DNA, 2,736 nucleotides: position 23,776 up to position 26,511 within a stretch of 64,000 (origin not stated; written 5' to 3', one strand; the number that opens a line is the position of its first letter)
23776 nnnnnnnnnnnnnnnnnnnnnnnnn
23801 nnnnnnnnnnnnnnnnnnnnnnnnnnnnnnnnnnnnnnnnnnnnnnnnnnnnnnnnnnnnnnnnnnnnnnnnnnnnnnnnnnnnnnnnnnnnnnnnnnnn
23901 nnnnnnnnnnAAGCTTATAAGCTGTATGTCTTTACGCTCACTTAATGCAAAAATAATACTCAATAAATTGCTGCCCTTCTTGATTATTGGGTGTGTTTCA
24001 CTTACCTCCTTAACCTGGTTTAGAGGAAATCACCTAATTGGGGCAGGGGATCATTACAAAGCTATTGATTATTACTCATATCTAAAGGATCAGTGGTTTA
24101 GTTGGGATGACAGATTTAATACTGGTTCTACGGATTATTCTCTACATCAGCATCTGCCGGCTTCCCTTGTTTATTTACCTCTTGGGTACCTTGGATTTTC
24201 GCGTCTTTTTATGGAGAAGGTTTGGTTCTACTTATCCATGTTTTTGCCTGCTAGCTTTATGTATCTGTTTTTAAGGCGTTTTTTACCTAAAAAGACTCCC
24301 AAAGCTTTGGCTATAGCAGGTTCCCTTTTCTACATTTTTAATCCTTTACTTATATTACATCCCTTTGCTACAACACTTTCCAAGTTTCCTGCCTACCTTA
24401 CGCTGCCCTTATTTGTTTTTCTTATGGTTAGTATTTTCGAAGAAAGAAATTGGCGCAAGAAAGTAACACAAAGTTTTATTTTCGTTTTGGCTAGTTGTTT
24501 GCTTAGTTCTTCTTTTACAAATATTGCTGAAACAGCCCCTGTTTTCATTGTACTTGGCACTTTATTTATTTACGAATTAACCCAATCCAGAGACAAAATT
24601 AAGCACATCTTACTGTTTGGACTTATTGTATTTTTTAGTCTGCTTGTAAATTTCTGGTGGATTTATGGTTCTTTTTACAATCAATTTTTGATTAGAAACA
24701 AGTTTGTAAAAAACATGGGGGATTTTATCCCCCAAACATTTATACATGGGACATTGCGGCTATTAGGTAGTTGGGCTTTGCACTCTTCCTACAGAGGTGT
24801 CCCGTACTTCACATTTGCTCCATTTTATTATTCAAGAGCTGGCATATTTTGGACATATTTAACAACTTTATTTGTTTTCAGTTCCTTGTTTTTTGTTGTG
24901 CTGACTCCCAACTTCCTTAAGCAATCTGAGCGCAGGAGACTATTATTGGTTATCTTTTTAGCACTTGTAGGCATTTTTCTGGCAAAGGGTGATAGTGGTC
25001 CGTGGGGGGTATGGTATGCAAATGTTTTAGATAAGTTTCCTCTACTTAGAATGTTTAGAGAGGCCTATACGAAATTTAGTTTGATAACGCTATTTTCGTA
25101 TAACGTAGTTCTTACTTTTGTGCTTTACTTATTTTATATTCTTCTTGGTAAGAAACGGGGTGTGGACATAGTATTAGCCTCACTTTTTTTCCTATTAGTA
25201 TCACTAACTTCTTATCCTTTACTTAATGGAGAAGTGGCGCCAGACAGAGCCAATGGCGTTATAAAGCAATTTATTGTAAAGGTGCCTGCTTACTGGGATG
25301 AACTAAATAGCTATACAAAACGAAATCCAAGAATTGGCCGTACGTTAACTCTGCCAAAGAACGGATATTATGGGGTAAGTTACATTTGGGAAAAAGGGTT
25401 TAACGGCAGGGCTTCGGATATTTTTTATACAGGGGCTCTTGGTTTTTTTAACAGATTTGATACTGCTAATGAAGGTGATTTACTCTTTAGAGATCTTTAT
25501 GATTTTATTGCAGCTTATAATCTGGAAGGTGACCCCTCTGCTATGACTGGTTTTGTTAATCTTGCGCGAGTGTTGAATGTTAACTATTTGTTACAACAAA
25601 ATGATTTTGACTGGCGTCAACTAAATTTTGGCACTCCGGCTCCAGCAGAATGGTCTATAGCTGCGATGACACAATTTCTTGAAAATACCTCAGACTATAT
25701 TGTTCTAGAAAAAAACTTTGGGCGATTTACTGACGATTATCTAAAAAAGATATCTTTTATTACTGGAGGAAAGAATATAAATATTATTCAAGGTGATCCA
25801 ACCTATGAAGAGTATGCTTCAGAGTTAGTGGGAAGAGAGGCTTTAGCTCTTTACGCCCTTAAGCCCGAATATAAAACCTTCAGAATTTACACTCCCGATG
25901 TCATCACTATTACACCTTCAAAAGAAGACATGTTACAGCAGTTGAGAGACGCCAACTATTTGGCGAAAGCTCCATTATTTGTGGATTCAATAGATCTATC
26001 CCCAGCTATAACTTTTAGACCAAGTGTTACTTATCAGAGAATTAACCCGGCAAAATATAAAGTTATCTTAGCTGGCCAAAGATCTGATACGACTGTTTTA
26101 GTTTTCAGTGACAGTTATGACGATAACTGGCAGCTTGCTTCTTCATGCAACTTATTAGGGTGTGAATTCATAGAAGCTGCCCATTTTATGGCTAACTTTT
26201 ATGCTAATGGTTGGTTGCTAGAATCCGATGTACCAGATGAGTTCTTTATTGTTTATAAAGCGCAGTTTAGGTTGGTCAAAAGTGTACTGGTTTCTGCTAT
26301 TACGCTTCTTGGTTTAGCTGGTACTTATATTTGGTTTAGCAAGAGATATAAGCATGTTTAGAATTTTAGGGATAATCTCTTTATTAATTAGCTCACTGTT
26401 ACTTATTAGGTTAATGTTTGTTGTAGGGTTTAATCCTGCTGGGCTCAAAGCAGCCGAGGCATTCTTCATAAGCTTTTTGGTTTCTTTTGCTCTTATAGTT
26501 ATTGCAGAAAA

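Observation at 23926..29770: Twin giant AftD-like GT-C proteins, each followed by a tiny membrane-protein gene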

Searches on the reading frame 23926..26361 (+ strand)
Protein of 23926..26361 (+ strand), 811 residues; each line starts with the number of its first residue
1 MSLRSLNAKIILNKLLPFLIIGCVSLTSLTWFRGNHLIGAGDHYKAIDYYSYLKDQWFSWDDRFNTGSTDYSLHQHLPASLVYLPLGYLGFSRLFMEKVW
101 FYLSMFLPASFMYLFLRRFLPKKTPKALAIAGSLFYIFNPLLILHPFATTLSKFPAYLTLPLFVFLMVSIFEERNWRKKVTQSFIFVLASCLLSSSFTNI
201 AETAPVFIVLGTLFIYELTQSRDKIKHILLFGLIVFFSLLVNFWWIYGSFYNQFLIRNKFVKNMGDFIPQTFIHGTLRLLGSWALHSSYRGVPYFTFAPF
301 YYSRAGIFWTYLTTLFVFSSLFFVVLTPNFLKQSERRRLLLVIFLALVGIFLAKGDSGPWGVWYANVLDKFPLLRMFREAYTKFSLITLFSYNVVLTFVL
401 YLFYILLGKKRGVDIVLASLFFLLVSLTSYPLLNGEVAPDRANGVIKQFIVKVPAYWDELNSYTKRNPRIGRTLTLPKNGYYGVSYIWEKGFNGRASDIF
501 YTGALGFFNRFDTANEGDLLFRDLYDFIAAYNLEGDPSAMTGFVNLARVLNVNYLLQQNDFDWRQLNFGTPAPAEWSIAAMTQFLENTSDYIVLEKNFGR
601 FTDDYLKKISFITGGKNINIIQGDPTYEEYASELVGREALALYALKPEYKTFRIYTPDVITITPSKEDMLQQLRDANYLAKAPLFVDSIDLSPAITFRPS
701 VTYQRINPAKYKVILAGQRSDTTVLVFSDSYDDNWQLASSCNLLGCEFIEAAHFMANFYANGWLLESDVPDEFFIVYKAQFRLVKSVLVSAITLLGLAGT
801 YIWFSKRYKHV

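Call 8: search_protein_families(library=pfam, proteins=[window:23926-26361:+], max_evalue=0.1)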
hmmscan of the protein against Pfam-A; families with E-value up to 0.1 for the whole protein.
window:23926-26361:+ (811 aa): 2 families
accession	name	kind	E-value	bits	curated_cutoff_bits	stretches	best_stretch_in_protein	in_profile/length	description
PF07695.17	7TMR-DISM_7TM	-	0.002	18.5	29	1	99-198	67-167/205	7TM diverse intracellular signalling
PF11847.13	GT-C_AftD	-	0.0051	15.2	26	1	51-480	28-437/661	Alpha-(1->3)-arabinofuranosyltransferase, N-terminal GT-C domain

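Call 9: search_protein_families(library=ncbifam, proteins=[window:23926-26361:+], max_evalue=0.1)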
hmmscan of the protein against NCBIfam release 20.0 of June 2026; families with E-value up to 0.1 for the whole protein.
window:23926-26361:+ (811 aa): 0 families
